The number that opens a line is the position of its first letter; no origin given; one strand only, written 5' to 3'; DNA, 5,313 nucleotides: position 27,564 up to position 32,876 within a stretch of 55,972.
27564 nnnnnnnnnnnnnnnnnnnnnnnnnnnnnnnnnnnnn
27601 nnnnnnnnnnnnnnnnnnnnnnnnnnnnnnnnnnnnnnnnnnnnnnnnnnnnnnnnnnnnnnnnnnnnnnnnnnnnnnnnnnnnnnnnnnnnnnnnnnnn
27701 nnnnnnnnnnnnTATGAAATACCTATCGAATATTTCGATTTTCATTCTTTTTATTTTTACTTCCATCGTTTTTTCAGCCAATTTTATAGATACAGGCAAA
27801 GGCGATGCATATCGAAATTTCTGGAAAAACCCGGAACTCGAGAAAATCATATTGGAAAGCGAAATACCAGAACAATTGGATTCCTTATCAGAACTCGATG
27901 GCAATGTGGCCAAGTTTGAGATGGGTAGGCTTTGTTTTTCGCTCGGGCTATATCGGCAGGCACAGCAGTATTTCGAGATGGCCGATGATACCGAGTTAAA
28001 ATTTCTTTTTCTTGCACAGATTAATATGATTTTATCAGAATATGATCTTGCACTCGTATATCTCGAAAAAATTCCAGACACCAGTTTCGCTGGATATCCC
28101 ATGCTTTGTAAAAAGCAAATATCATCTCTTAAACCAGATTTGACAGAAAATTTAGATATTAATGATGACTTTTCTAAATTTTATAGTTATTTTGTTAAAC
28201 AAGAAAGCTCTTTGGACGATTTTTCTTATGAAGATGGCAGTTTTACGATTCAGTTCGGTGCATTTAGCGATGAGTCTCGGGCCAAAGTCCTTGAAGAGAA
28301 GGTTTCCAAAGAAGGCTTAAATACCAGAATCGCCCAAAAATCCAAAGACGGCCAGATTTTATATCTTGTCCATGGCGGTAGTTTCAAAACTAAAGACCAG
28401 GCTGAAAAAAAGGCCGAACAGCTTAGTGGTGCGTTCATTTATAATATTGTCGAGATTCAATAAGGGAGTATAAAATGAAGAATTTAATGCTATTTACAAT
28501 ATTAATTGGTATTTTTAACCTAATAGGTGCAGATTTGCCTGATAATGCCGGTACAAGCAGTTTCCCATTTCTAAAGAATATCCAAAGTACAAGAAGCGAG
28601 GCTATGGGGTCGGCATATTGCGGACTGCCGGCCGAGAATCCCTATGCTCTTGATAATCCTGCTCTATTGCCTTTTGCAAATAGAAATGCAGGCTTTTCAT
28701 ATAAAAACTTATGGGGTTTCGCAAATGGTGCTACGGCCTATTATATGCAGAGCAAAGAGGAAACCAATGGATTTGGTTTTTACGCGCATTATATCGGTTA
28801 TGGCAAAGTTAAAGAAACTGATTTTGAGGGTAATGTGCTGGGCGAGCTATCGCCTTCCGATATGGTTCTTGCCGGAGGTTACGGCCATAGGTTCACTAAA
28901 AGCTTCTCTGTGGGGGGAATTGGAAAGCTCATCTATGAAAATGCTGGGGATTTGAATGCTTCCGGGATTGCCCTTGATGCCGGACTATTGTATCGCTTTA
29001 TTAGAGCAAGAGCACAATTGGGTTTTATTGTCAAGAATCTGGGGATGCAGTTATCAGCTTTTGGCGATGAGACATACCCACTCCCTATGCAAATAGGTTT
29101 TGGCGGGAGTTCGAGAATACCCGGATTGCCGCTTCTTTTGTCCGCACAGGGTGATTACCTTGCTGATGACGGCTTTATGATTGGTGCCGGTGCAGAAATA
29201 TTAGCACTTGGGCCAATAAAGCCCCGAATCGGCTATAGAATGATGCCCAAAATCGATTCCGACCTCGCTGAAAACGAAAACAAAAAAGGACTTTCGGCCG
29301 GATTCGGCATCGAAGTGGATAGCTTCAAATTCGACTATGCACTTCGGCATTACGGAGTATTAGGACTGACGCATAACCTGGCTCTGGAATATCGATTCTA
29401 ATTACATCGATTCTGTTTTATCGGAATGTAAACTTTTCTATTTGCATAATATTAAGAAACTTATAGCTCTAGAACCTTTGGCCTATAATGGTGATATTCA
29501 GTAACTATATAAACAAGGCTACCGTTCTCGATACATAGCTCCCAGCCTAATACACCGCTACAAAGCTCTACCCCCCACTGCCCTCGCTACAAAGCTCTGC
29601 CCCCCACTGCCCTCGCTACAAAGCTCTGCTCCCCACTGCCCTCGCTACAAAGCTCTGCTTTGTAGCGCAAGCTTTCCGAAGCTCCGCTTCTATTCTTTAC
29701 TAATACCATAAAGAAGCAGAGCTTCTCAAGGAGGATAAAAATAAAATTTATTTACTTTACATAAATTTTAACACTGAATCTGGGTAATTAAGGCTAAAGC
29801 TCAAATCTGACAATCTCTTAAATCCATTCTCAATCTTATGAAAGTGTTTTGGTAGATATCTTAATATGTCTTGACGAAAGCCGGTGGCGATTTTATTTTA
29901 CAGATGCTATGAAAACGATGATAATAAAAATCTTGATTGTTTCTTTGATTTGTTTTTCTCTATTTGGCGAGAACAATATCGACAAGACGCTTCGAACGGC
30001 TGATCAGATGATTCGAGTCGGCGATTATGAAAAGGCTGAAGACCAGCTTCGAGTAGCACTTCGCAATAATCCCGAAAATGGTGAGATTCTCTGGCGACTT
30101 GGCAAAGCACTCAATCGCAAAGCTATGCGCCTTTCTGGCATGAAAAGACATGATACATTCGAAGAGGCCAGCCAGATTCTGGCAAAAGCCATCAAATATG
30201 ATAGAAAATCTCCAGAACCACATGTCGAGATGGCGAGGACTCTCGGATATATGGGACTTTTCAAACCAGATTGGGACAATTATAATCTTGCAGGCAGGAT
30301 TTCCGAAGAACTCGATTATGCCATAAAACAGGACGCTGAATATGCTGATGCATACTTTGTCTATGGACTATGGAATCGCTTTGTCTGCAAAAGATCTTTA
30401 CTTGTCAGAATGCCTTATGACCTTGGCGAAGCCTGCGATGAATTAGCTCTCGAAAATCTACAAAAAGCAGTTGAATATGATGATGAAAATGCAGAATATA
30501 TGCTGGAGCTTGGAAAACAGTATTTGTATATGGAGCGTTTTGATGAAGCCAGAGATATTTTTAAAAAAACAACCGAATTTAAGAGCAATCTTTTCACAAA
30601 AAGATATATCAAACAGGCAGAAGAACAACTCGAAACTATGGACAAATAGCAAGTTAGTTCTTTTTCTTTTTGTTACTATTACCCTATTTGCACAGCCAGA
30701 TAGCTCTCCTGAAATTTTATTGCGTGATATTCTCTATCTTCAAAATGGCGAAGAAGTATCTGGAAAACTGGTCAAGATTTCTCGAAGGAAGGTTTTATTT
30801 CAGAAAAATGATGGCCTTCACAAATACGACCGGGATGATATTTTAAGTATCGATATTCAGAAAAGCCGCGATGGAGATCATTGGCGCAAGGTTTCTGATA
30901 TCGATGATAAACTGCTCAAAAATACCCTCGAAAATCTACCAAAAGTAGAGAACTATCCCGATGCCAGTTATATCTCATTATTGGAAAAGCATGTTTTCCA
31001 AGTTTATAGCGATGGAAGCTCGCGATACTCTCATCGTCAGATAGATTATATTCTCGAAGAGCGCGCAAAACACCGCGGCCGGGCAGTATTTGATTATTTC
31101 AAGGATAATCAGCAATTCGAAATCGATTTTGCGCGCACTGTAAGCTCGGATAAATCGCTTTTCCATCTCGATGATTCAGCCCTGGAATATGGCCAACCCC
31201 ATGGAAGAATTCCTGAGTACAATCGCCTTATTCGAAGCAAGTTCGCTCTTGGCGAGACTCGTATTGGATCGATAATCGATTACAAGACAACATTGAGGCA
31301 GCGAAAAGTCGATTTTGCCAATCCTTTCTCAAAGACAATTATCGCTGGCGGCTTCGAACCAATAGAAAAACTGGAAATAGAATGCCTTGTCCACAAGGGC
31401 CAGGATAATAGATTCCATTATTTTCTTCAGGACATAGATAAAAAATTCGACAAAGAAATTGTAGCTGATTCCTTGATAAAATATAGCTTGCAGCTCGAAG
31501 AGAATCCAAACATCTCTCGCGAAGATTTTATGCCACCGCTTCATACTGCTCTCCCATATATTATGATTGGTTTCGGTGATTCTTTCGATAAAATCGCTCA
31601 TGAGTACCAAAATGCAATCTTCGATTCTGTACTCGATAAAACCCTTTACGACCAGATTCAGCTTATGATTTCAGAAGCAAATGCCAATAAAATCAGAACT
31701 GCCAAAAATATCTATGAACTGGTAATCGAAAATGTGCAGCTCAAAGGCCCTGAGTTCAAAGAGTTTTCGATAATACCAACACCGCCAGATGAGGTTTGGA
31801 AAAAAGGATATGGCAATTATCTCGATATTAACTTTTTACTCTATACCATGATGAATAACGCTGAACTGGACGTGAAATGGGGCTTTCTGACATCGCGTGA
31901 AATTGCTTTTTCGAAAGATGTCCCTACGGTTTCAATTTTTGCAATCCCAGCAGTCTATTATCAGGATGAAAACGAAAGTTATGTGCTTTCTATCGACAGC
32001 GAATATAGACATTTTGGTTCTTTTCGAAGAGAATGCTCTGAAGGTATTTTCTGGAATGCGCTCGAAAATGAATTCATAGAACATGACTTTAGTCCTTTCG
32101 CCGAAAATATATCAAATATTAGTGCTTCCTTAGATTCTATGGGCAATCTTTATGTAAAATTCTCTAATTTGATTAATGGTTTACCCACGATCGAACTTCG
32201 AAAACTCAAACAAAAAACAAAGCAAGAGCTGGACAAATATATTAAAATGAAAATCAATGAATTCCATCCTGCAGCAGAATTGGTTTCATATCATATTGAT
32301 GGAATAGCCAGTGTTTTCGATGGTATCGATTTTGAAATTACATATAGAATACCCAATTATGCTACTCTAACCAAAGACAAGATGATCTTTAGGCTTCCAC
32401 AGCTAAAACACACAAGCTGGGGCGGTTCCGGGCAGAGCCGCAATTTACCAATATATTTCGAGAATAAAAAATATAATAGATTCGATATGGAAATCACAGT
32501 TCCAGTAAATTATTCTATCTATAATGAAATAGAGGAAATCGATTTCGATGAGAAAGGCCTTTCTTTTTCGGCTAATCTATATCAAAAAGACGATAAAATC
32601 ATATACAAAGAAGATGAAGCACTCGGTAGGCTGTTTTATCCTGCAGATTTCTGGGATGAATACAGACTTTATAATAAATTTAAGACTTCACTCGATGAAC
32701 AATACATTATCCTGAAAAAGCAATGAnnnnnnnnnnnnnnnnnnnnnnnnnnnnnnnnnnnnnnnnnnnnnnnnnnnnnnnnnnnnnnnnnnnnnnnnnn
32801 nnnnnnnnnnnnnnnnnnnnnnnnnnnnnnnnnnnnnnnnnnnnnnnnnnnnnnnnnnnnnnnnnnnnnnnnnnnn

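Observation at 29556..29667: GC-rich 29-bp tandem repeat array ending in a hairpin, upstream of a secreted TPR protein gene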

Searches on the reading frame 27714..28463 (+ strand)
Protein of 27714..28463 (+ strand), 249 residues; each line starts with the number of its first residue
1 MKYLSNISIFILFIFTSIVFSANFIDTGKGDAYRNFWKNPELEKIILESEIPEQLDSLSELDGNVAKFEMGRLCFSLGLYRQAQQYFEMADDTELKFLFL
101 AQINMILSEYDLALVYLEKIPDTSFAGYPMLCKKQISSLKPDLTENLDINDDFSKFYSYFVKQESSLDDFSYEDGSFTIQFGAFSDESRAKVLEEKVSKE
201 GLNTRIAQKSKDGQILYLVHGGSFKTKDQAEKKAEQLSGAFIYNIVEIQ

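Call 13: search_protein_families(library=pfam, proteins=[window:27714-28463:+], max_evalue=0.01)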
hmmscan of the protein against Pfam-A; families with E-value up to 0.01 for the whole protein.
window:27714-28463:+ (249 aa): 2 families
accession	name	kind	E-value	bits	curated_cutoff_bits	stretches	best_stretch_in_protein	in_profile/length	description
PF05036.18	SPOR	-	9.2e-10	39.2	21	1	175-238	3-65/76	SPOR domain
PF00515.34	TPR_1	-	0.0015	18.7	27.8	0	68-90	5-27/34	Tetratricopeptide repeat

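Call 39: search_protein_families(library=padloc, proteins=[window:27714-28463:+], max_evalue=0.01)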
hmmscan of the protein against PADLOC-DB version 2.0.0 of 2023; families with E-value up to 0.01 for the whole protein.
window:27714-28463:+ (249 aa): 0 families

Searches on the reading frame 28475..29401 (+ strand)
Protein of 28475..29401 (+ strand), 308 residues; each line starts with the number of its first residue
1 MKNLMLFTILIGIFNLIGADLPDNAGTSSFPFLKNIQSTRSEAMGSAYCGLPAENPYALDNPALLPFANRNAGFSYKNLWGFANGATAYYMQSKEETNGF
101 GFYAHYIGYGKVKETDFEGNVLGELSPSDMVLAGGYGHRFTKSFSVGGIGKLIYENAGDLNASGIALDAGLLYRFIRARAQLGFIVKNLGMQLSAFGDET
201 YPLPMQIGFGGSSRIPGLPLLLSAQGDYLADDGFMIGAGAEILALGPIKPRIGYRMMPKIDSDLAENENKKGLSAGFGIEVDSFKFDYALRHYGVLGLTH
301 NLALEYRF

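Call 12: find_encoding_contigs(protein=window:28475-29401:+, flank=10000, max_places=10)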
Protein window:28475-29401:+ (308 aa): 2 contigs read that carry it; 2 places shown.
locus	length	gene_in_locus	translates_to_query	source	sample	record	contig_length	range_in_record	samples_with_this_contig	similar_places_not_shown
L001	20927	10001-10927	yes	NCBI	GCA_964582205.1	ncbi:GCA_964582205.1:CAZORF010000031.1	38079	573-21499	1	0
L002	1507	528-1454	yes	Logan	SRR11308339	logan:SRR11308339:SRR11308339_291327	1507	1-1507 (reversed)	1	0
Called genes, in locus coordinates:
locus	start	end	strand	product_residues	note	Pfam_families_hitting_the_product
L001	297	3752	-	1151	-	PF00989:PAS, PF08448:PAS_4, PF13426:PAS_9, PF00989:PAS, PF08448:PAS_4, PF13426:PAS_9, PF08448:PAS_4, PF02518:HATPase_c, +5 more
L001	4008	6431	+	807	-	PF00989:PAS (weak), PF08448:PAS_4, PF00989:PAS, PF08448:PAS_4, PF13426:PAS_9, PF00512:HisKA, PF02518:HATPase_c, PF00072:Response_reg, +8 more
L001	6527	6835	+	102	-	-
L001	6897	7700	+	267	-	PF18962:Por_Secre_tail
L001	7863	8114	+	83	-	PF06305:LapA_dom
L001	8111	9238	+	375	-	PF12895:ANAPC3 (faint), PF14559:TPR_19 (faint), PF23914:TPR_CcmH_CycH (faint), PF25068:ARM_TT21_4th (faint), PF00515:TPR_1 (faint), PF07719:TPR_2 (faint), PF13414:TPR_11 (faint), PF13424:TPR_12 (faint), +5 more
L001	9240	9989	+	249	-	PF05036:SPOR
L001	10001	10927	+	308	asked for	-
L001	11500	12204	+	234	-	PF13428:TPR_14 (faint), PF21033:RMD1-3, PF07719:TPR_2 (faint), PF13424:TPR_12 (faint), PF13431:TPR_17 (faint), PF13432:TPR_16 (faint), PF14559:TPR_19 (faint), PF13414:TPR_11 (faint)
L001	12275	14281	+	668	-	PF12969:DUF3857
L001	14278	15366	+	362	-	PF01551:Peptidase_M23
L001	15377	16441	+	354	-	PF13177:DNA_pol3_delta2, PF00004:AAA (faint)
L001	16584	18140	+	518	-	PF18962:Por_Secre_tail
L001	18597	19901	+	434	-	PF13180:PDZ_2 (weak), PF17820:PDZ_6 (weak), PF19238:Radical_SAM_2, PF04055:Radical_SAM (weak), PF04459:DUF512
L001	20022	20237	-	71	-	-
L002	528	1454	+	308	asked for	-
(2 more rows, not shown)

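Call 13: search_protein_families(library=pfam, proteins=[window:28475-29401:+], max_evalue=0.01)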
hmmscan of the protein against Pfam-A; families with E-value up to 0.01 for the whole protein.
window:28475-29401:+ (308 aa): 0 families

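Call 21: find_related_loci(query=window:28475-29401:+, collection=genome_contigs, flank=4000)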
Query window:28475-29401:+ (308 aa) in genome_contigs; peptide patterns used: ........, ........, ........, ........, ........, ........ (x = any residue, [..] = any of these).
93 stretches matched a pattern, but none encodes a relative of the query by tblastn (E <= 1e-3).

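Call 24: find_homologous_proteins(query=window:28475-29401:+)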
Query window:28475-29401:+ (308 aa): 131 proteins with E <= 0.001 among 4682 candidates; the best 120 are listed.
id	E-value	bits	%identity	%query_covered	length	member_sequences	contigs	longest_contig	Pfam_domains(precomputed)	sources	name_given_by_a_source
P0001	8.3e-202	687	100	100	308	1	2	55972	-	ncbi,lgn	ncbi:MAG: PorV/PorQ family protein [Candidatus Zixiibacteriota bacterium]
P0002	1.9e-45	174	37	96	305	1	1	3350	-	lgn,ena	-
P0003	1.2e-33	135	34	98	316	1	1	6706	-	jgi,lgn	jgi:hypothetical protein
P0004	3.1e-24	104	35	63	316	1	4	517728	PF19572.6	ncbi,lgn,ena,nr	ncbi:MAG: type IX secretion system protein PorQ [Prevotella sp.]|nr:type IX secretion system protein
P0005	4.8e-24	104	35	63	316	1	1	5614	-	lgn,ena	-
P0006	5.3e-24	103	35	63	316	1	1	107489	PF19572.6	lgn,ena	-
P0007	5.7e-24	103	32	79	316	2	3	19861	-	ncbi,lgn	-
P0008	6.3e-24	103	35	63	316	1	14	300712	PF19572.6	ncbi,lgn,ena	-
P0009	6.4e-24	103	35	63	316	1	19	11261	-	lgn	-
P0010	6.8e-24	103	35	63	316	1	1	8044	PF19572.6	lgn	-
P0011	7.3e-24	103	35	63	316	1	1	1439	-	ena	-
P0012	8.2e-24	103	35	63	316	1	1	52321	PF19572.6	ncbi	-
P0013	8.4e-24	103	35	63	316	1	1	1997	-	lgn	-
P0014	1.2e-23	102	34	63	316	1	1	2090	-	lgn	-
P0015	1.3e-23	102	35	63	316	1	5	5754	-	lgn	-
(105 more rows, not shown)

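Call 26: find_encoding_contigs(protein=P0002, flank=5000, max_places=4)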
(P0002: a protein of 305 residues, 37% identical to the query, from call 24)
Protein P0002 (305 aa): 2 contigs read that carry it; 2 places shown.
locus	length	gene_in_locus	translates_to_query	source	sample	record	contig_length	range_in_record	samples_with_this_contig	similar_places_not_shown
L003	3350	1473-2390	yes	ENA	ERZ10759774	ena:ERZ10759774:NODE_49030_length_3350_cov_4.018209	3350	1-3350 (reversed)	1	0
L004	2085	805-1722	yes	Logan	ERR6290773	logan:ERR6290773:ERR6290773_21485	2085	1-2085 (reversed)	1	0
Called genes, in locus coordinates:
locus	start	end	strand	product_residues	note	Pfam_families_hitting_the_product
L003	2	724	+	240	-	?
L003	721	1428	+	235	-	PF05036:SPOR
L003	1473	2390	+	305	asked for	-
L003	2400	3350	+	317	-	?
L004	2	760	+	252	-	?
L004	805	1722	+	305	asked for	-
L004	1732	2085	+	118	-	?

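Call 27: find_encoding_contigs(protein=P0003, flank=5000, max_places=4)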
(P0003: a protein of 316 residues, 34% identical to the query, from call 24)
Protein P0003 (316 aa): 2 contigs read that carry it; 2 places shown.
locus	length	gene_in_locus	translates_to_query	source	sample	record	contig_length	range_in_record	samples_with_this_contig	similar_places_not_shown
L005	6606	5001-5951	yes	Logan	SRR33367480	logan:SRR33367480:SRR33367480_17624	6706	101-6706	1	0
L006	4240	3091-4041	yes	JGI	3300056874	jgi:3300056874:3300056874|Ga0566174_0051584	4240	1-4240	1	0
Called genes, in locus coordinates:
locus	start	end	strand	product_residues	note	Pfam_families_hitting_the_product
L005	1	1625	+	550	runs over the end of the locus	PF17391:Urocanase_N, PF01175:Urocanase, PF17392:Urocanase_C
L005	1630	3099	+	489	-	PF13231:PMT_2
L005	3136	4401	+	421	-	PF01979:Amidohydro_1, PF07969:Amidohydro_3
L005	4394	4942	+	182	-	PF04390:LptE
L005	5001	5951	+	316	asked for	-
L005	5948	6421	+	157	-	-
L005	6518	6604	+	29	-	?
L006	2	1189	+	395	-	?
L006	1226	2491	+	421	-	PF01979:Amidohydro_1, PF07969:Amidohydro_3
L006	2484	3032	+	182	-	PF04390:LptE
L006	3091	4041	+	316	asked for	-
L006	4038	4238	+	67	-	?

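Call 39: search_protein_families(library=padloc, proteins=[window:28475-29401:+], max_evalue=0.01)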
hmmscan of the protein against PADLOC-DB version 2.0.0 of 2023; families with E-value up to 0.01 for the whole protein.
window:28475-29401:+ (308 aa): 0 families

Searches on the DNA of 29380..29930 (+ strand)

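Call 18: search_rna_families(source=window, start=29380, end=29930, threshold=evalue, max_evalue=10)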
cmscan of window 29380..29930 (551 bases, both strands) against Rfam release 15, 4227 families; matches with E-value up to 10: 6.
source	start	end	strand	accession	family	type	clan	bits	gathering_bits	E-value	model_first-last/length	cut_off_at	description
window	29646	29802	-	RF04180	BTnc231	Gene; sRNA;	-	20.9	80.4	0.059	1-154/154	no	Bacteroides sRNA BTnc231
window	29678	29725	-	RF03834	mir-3173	Gene; miRNA;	-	18.9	84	1.2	16-63/80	no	mir-3173 microRNA precursor family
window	29675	29789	+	RF03096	RAGATH-19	Gene; sRNA;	-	18.7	85.6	1.7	1-141/141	no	RAGATH-19 RNA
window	29650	29726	+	RF03801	mir-7143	Gene; miRNA;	-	15.4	90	3.4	1-61/61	no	mir-7143 microRNA precursor family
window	29824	29887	+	RF00284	SNORD74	Gene; snRNA; snoRNA; CD-box;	CL00069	15.3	41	1.6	1-80/80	no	Small nucleolar RNA SNORD74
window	29673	29734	-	RF04096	mir-4433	Gene; miRNA;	-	14.4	77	8.3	1-83/83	no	mir-4433 microRNA precursor family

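Call 51: search_dna_similar(query=window:29402-29908:+, collection=phages, mode=distant, max_evalue=0.01, max_rows=10)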
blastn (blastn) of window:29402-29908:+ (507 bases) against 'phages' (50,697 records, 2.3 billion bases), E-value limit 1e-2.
No match.

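Call 52: search_dna_similar(query=window:29402-29908:+, collection=plasmids, mode=distant, max_evalue=0.01, max_rows=10)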
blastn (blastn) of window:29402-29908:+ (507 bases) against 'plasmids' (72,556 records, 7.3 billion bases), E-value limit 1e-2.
No match.

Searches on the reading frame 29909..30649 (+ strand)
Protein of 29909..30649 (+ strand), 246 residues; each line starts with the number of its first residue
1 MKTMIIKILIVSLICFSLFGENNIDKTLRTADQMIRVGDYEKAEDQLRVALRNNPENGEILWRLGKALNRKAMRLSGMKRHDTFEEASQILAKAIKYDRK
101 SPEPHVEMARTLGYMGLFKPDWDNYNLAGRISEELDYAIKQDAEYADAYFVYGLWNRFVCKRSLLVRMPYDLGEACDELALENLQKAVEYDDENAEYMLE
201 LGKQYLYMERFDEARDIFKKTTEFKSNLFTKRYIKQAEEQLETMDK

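Call 13: search_protein_families(library=pfam, proteins=[window:29909-30649:+], max_evalue=0.01)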
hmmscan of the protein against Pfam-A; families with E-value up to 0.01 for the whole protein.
window:29909-30649:+ (246 aa): 9 families
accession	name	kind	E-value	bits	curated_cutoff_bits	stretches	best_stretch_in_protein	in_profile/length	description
PF13414.12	TPR_11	-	2.4e-13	49.9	26.8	1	178-205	11-38/42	TPR repeat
PF14559.12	TPR_19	-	4.1e-12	46.7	25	1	180-223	10-53/68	Tetratricopeptide repeat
PF13432.12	TPR_16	-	6.3e-10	39.8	32.7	1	36-70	9-43/65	Tetratricopeptide repeat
PF13424.12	TPR_12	-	4.3e-09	36.9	30.1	1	170-224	19-74/77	Tetratricopeptide repeat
PF13428.12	TPR_14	-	1e-07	32.4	23.5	1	29-66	6-43/44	Tetratricopeptide repeat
PF13431.12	TPR_17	-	2e-07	31.2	24.4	0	184-215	2-33/34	Tetratricopeptide repeat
PF07719.23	TPR_2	-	1.1e-06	28.7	27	0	195-220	1-26/34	Tetratricopeptide repeat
PF14561.12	TPR_20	-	0.00027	21.7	25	0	177-216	4-43/90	Tetratricopeptide repeat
PF00515.34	TPR_1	-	0.0074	16.5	27.8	0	199-223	5-29/34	Tetratricopeptide repeat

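Call 29: find_encoding_contigs(protein=window:29945-30649:+, flank=3000, max_places=10)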
Protein window:29945-30649:+ (234 aa): 2 contigs read that carry it; 2 places shown.
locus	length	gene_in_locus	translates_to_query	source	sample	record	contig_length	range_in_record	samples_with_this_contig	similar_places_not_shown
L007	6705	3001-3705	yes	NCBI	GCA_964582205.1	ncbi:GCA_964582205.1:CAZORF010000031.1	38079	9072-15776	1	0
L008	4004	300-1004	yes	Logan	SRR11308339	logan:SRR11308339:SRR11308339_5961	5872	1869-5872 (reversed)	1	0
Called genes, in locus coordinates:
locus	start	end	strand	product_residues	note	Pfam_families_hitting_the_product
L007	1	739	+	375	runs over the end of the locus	PF12895:ANAPC3 (faint), PF14559:TPR_19 (faint), PF23914:TPR_CcmH_CycH (faint), PF25068:ARM_TT21_4th (faint), PF00515:TPR_1 (faint), PF07719:TPR_2 (faint), PF13414:TPR_11 (faint), PF13424:TPR_12 (faint), +5 more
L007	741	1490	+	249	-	PF05036:SPOR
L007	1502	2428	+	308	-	-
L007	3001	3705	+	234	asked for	PF13428:TPR_14 (faint), PF21033:RMD1-3, PF07719:TPR_2 (faint), PF13424:TPR_12 (faint), PF13431:TPR_17 (faint), PF13432:TPR_16 (faint), PF14559:TPR_19 (faint), PF13414:TPR_11 (faint)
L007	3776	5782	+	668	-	PF12969:DUF3857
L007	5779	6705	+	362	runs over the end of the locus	PF01551:Peptidase_M23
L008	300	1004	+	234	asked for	PF13428:TPR_14 (faint), PF21033:RMD1-3, PF07719:TPR_2 (faint), PF13424:TPR_12 (faint), PF13431:TPR_17 (faint), PF13432:TPR_16 (faint), PF14559:TPR_19 (faint), PF13414:TPR_11 (faint)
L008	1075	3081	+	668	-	PF12969:DUF3857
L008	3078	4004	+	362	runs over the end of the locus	PF01551:Peptidase_M23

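Call 39: search_protein_families(library=padloc, proteins=[window:29909-30649:+], max_evalue=0.01)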
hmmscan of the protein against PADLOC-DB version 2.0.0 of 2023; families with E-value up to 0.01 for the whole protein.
window:29909-30649:+ (246 aa): 0 families

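Call 65: find_homologous_proteins(query=window:29909-30649:+, max_evalue=0.00001)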
Query window:29909-30649:+ (246 aa): 2 proteins with E <= 0.00001 among 590 candidates.
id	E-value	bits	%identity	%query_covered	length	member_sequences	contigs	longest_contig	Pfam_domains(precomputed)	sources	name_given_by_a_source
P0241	1.6e-152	524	100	95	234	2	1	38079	PF14559.13,PF13431.13,PF13414.13,PF13424.13,PF21033.5,PF13432.13,PF13428.13,PF07719.24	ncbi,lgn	-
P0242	1.2e-87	311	60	96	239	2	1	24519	PF14559.13,PF13431.13,PF13414.13,PF21033.5,PF13432.13,PF13428.13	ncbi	-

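Call 66: find_encoding_contigs(protein=P0242, flank=10000, max_places=6)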
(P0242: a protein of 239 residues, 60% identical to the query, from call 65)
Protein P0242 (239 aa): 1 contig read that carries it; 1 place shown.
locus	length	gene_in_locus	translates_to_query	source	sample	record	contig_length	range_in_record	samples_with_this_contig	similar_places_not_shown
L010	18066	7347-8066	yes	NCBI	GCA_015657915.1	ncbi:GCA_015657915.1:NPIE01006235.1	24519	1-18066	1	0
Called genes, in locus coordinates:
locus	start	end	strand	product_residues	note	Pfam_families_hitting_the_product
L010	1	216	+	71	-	?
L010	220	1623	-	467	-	PF00072:Response_reg, PF00004:AAA (faint), PF00158:Sigma54_activat, PF14532:Sigma54_activ_2, PF07724:AAA_2 (weak), PF07728:AAA_5, PF25601:AAA_lid_14, PF02954:HTH_8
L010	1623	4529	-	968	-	PF26550:Tricorn_2nd (faint), PF07676:PD40 (faint), PF26549:Tricorn_N, PF01103:Omp85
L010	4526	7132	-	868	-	PF01624:MutS_I, PF05188:MutS_II, PF05192:MutS_III, PF05190:MutS_IV, PF00488:MutS_V, PF27441:MutS_C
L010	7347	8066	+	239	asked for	PF13428:TPR_14 (faint), PF13431:TPR_17 (faint), PF13432:TPR_16 (faint), PF21033:RMD1-3, PF13414:TPR_11 (faint), PF14559:TPR_19 (faint)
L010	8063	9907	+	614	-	-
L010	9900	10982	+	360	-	PF01551:Peptidase_M23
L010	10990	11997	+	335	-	-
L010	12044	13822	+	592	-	-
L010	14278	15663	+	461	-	PF17820:PDZ_6, PF19238:Radical_SAM_2, PF04055:Radical_SAM (weak), PF04459:DUF512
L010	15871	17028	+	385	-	-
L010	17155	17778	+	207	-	PF02660:G3P_acyltransf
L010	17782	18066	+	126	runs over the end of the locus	PF13411:MerR_1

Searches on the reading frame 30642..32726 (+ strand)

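Call 13: search_protein_families(library=pfam, proteins=[window:30642-32726:+], max_evalue=0.01)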
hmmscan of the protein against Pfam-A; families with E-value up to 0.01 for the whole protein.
window:30642-32726:+ (694 aa): 1 family
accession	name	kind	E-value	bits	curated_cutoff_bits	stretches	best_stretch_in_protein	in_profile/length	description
PF12969.12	DUF3857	-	2.3e-09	37.9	24.6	1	124-252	2-133/170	Domain of Unknown Function with PDB structure (DUF3857)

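Call 39: search_protein_families(library=padloc, proteins=[window:30642-32726:+], max_evalue=0.01)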
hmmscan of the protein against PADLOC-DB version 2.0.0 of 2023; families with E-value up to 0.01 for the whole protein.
window:30642-32726:+ (694 aa): 0 families
